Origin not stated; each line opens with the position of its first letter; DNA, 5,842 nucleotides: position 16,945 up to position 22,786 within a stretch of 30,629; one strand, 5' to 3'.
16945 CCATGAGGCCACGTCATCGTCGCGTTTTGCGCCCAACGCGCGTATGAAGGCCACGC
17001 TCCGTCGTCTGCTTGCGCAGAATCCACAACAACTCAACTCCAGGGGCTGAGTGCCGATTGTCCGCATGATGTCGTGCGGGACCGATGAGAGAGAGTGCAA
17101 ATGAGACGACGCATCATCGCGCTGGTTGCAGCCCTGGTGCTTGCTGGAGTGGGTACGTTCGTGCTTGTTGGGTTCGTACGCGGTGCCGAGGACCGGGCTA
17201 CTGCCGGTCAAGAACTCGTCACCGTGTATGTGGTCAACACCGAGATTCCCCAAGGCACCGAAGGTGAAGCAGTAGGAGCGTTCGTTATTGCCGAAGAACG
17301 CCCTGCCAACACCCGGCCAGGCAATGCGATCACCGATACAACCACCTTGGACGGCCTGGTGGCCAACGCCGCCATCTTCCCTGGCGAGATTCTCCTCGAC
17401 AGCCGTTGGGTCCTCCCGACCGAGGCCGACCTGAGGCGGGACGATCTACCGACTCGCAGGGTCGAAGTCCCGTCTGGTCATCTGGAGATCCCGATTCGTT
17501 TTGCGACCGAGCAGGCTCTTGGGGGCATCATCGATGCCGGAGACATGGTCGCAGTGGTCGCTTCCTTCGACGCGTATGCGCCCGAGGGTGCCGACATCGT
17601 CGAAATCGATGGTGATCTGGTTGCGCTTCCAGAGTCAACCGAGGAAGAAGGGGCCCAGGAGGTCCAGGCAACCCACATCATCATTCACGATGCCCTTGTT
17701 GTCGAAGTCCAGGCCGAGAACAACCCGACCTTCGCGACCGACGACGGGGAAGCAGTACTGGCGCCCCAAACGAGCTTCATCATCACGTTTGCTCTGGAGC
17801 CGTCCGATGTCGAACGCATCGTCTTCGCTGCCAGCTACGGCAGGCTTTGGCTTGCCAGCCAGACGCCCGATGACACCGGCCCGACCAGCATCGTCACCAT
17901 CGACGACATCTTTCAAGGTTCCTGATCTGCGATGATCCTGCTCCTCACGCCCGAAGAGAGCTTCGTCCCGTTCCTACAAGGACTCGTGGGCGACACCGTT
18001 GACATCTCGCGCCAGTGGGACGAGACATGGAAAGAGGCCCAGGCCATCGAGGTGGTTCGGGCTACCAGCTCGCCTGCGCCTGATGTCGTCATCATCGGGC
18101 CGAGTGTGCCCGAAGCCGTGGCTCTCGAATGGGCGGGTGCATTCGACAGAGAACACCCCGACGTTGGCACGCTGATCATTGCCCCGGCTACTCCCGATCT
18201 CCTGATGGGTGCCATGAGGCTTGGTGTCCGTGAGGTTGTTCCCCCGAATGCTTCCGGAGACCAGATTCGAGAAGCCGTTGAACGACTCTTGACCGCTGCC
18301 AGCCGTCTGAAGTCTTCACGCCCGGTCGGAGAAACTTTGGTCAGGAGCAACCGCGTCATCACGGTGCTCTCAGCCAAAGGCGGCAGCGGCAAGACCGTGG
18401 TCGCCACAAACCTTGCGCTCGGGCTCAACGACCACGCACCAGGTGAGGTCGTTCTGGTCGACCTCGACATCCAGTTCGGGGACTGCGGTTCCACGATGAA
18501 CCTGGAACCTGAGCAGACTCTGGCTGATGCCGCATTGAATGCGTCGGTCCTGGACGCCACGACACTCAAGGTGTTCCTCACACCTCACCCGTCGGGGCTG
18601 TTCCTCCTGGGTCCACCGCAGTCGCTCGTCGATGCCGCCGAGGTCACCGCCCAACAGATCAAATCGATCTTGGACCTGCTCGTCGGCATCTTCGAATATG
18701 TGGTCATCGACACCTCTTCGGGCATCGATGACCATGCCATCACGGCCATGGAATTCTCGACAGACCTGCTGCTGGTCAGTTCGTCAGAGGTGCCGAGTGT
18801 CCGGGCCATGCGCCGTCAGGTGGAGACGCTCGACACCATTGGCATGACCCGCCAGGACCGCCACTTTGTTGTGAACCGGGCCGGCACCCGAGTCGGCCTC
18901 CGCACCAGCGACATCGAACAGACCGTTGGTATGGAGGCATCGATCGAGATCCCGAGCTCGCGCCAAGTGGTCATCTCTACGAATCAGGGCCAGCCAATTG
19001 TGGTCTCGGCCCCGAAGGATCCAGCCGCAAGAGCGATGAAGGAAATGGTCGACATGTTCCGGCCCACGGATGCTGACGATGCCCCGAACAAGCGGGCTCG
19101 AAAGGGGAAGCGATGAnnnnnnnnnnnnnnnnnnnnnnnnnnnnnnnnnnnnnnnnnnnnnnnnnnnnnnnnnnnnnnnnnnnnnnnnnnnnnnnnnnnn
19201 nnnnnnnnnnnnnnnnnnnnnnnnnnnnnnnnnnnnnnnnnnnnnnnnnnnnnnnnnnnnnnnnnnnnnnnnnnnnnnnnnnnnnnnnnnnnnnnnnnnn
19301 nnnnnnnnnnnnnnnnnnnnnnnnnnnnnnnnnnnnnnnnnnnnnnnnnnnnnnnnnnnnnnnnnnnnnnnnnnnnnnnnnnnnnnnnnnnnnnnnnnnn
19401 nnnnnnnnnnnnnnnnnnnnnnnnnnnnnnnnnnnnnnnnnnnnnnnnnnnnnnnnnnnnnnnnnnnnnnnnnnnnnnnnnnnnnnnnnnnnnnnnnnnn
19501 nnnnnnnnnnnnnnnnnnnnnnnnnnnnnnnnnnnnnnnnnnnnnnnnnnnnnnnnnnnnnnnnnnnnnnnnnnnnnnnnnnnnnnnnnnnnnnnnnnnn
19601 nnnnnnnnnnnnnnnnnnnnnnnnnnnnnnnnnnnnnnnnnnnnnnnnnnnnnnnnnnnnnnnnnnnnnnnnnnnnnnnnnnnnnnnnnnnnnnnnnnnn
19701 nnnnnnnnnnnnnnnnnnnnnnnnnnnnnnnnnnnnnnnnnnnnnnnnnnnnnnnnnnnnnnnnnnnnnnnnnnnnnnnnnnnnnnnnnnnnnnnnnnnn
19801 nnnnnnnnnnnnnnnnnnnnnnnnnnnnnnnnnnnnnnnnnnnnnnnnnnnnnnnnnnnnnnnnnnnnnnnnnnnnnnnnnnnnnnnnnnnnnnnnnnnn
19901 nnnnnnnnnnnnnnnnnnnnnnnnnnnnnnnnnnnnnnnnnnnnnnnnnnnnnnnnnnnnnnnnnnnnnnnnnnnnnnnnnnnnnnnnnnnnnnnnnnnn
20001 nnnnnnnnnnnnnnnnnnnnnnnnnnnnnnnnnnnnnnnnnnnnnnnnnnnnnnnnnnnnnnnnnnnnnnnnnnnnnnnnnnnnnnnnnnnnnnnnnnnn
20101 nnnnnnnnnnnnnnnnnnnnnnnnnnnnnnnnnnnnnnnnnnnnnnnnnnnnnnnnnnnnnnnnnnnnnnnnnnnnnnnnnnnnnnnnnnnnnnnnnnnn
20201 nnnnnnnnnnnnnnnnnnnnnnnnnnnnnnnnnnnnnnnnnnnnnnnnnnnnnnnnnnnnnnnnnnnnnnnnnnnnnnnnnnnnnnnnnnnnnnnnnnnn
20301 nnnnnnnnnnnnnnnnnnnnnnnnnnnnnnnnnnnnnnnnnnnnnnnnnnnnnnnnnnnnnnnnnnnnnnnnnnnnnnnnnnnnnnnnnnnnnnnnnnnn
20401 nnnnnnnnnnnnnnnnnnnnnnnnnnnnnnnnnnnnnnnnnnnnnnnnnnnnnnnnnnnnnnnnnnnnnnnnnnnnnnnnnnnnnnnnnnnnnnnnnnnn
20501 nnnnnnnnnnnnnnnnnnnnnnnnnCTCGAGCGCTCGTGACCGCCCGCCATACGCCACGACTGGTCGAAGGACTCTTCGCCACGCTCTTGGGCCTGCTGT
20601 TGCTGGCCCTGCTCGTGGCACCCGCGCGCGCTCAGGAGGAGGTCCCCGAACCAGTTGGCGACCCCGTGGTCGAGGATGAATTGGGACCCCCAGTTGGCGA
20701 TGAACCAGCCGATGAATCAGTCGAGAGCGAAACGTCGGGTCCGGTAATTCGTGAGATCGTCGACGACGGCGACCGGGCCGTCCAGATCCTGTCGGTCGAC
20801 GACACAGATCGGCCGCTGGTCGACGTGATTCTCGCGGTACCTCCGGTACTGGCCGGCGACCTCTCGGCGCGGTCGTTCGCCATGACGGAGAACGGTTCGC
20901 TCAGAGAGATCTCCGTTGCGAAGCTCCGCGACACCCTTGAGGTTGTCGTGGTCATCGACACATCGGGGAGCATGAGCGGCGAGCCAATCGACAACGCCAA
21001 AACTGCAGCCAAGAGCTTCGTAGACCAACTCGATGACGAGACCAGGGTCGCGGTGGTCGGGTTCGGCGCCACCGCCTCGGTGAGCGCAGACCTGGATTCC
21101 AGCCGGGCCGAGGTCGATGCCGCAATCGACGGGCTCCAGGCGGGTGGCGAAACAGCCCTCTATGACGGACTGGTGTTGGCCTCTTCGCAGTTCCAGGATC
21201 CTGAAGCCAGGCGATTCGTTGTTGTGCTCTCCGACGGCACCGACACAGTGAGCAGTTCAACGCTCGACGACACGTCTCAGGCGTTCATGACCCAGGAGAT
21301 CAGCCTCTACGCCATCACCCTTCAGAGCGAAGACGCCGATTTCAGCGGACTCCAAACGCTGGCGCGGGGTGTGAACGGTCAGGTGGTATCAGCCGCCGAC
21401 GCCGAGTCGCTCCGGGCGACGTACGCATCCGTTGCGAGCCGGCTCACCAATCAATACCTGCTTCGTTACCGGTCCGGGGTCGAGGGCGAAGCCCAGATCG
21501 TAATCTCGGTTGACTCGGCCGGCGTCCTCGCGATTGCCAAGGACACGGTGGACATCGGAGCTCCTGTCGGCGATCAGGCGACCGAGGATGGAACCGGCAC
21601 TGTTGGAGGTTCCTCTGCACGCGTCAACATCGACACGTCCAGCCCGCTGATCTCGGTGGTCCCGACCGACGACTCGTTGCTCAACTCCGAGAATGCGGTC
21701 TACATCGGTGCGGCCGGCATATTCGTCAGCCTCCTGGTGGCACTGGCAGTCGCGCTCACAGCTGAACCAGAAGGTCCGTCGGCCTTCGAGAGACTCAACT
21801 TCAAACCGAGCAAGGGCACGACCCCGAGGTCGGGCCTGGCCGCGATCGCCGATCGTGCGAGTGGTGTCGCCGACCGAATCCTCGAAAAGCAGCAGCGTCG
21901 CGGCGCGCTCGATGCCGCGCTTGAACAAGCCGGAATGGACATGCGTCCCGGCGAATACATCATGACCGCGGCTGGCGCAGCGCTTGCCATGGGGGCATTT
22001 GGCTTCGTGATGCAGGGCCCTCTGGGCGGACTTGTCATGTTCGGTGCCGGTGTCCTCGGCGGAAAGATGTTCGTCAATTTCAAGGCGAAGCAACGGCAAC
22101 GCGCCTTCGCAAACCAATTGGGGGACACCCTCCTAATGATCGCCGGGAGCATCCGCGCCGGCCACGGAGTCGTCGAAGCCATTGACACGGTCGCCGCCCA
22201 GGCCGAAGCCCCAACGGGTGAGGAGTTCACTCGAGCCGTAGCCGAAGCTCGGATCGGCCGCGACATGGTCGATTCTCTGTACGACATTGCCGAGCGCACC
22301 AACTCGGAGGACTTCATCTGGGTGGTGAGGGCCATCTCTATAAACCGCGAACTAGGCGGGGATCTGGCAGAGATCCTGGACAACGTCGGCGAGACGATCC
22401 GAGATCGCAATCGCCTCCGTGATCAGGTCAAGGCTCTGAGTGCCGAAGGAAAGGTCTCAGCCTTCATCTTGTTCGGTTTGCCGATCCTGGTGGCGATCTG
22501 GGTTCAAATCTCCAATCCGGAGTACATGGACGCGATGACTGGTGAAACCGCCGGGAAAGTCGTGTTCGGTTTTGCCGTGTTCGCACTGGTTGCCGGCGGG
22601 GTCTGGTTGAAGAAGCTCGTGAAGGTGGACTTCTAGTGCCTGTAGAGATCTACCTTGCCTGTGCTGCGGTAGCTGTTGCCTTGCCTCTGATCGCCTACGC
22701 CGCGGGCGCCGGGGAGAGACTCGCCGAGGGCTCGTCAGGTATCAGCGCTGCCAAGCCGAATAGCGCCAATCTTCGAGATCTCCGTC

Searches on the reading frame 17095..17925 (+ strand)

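Call 5: search_protein_families(library=pfam, proteins=[window:17095-17925:+], max_evalue=0.01)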
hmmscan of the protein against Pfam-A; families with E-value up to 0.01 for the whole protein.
window:17095-17925:+ (276 aa): 1 family
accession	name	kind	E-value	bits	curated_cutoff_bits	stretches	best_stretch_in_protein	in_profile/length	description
PF16976.10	RcpC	-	2e-11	44.2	28.8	1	125-254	7-112/114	Flp pilus assembly protein RcpC/CpaB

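Call 6: search_protein_families(library=ncbifam, proteins=[window:17095-17925:+], max_evalue=0.01)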
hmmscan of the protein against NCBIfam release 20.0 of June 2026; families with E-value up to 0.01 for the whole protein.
window:17095-17925:+ (276 aa): 1 family
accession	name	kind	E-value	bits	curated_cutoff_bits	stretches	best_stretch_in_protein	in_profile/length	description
TIGR03177.1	pilus_cpaB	equivalog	4.5e-17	62.2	71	1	7-262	1-219/262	Flp pilus assembly protein CpaB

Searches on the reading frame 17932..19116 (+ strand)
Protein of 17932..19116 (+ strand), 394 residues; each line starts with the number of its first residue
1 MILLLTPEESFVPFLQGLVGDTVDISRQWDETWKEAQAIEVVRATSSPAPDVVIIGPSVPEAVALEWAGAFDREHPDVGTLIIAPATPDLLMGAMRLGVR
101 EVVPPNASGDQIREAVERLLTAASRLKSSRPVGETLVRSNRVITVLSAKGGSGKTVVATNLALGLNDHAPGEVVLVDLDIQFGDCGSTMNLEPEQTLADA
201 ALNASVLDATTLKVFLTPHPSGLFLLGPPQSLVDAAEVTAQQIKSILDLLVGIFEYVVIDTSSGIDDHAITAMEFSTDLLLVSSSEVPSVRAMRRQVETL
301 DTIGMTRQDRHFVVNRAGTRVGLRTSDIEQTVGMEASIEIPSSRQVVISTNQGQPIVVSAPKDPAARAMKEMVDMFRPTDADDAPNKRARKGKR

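Call 5: search_protein_families(library=pfam, proteins=[window:17932-19116:+], max_evalue=0.01)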
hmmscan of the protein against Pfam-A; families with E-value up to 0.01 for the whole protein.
window:17932-19116:+ (394 aa): 3 families
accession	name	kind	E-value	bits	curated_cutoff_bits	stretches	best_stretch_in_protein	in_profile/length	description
PF10609.15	ParA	-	1.1e-14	54.9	27.1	1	140-374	3-243/246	NUBPL iron-transfer P-loop NTPase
PF13614.12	AAA_31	-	7.5e-11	42.7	27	1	141-304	2-168/177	AAA domain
PF01656.29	CbiA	-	5.4e-09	36.5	25.4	1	143-356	1-125/125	CobQ/CobB/MinD/ParA nucleotide binding domain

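Call 6: search_protein_families(library=ncbifam, proteins=[window:17932-19116:+], max_evalue=0.01)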
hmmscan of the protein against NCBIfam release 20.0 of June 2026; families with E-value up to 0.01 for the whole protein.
window:17932-19116:+ (394 aa): 13 families
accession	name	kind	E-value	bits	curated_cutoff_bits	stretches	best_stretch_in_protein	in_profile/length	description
TIGR01969.1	minD_arch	subfamily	1.3e-25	90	201.75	1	141-376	1-230/251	cell division ATPase MinD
TIGR01968.1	minD_bact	equivalog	6.5e-25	87.9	212.9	1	141-374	2-234/261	septum site-determining protein MinD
NF041136.1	MrpORP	equivalog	8.1e-15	55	450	1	140-381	5-253/365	iron-sulfur cluster carrier protein MrpORP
TIGR03815.1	CpaE_hom_Actino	equivalog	1.1e-14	54.4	154.45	1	137-373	108-337/340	septum site-determining protein Ssd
NF008079.0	PRK10818.1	equivalog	3.5e-14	52.8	508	1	141-375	3-245/270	septum site-determining protein MinD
NF041546.1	ParA_partition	equivalog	1.3e-12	47.7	180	2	142-181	1-39/203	ParA family partition ATPase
TIGR03371.1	cellulose_yhjQ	equivalog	1.3e-08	34.6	157.85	1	142-370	3-235/246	cellulose biosynthesis protein BcsQ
TIGR03018.1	pepcterm_TyrKin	hypoth_equivalog_domain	3.8e-08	32.9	230.65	1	135-301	30-197/207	XrtA-associated tyrosine autokinase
NF047398.1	AAA_KGGVGR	domain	3.5e-06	27.5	90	1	141-180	3-41/190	KGGVGR-motif variant AAA ATPase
TIGR01007.1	eps_fam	subfamily_domain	7e-06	25.7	108.05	1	140-301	17-176/204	polysaccharide biosynthesis tyrosine autokinase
NF008669.0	PRK11670.1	equivalog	0.00056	18.9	348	1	140-181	107-147/369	iron-sulfur cluster carrier protein ApbC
TIGR03453.1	partition_RepA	equivalog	0.0017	17.3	348.45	1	110-181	78-144/387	plasmid partitioning protein RepA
NF007350.0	PRK09841.1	equivalog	0.0092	14.1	1248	0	139-306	530-694/726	tyrosine-protein kinase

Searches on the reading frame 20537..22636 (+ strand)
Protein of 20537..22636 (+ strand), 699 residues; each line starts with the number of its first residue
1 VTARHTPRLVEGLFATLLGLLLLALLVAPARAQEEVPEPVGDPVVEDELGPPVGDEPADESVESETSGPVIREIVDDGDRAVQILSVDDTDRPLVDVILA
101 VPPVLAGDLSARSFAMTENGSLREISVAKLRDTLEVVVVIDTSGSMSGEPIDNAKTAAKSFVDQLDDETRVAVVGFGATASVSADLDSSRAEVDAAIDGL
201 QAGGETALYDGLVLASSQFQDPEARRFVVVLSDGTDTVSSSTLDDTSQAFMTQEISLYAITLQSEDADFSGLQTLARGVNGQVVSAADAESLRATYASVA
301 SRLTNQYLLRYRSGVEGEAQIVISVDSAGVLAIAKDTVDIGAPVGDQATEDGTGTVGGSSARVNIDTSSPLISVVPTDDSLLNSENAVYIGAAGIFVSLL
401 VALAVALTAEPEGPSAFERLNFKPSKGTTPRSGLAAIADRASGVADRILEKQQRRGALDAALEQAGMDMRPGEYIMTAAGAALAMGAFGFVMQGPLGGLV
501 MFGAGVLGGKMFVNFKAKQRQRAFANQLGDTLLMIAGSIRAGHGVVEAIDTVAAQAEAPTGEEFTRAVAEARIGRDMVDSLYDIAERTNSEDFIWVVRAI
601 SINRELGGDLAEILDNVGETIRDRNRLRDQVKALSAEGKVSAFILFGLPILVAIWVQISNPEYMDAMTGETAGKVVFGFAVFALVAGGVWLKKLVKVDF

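Call 5: search_protein_families(library=pfam, proteins=[window:20537-22636:+], max_evalue=0.01)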
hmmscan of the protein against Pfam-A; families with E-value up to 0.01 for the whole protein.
window:20537-22636:+ (699 aa): 6 families
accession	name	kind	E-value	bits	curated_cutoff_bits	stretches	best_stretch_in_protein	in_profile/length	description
PF00092.34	VWA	-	2.7e-19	70.5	23.8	1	136-293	2-169/174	von Willebrand factor type A domain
PF13519.12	VWA_2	-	1.7e-18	67.7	27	1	136-234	1-106/107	von Willebrand factor type A domain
PF00482.28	T2SSF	-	4.8e-18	65.8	25.2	1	534-656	4-123/125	Type II secretion system (T2SS), protein F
PF13768.12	VWA_3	-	4.7e-16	59.7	27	1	135-282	2-152/155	von Willebrand factor type A domain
PF05762.20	VWA_CoxE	-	3.8e-05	23.7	26.4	1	123-252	44-177/222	VWA domain containing CoxE-like protein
PF11775.14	CobT_C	-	9e-05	22.7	21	1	128-180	8-60/220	Cobalamin biosynthesis protein CobT VWA domain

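Call 6: search_protein_families(library=ncbifam, proteins=[window:20537-22636:+], max_evalue=0.01)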
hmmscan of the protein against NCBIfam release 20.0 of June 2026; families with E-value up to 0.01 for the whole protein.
window:20537-22636:+ (699 aa): 5 families
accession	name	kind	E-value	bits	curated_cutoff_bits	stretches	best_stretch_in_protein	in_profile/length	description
TIGR03436.1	acidobact_VWFA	subfamily_domain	1.9e-14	53.9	81.25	1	108-313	26-292/324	VWA domain-containing protein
TIGR03788.1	marine_srt_targ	equivalog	8.5e-10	37.7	551.65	1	134-235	272-380/629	marine proteobacterial sortase target protein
NF010238.0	PRK13685.1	subfamily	6.2e-09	35.4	432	1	120-251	85-227/335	hypothetical protein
NF047508.1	VWA_BatA_Lepto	exception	7.3e-07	28.5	380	1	132-301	87-271/315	VWA domain-containing protein BatA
TIGR01651.1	CobT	equivalog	0.0023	16.7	759.05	0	127-179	387-439/600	cobaltochelatase subunit CobT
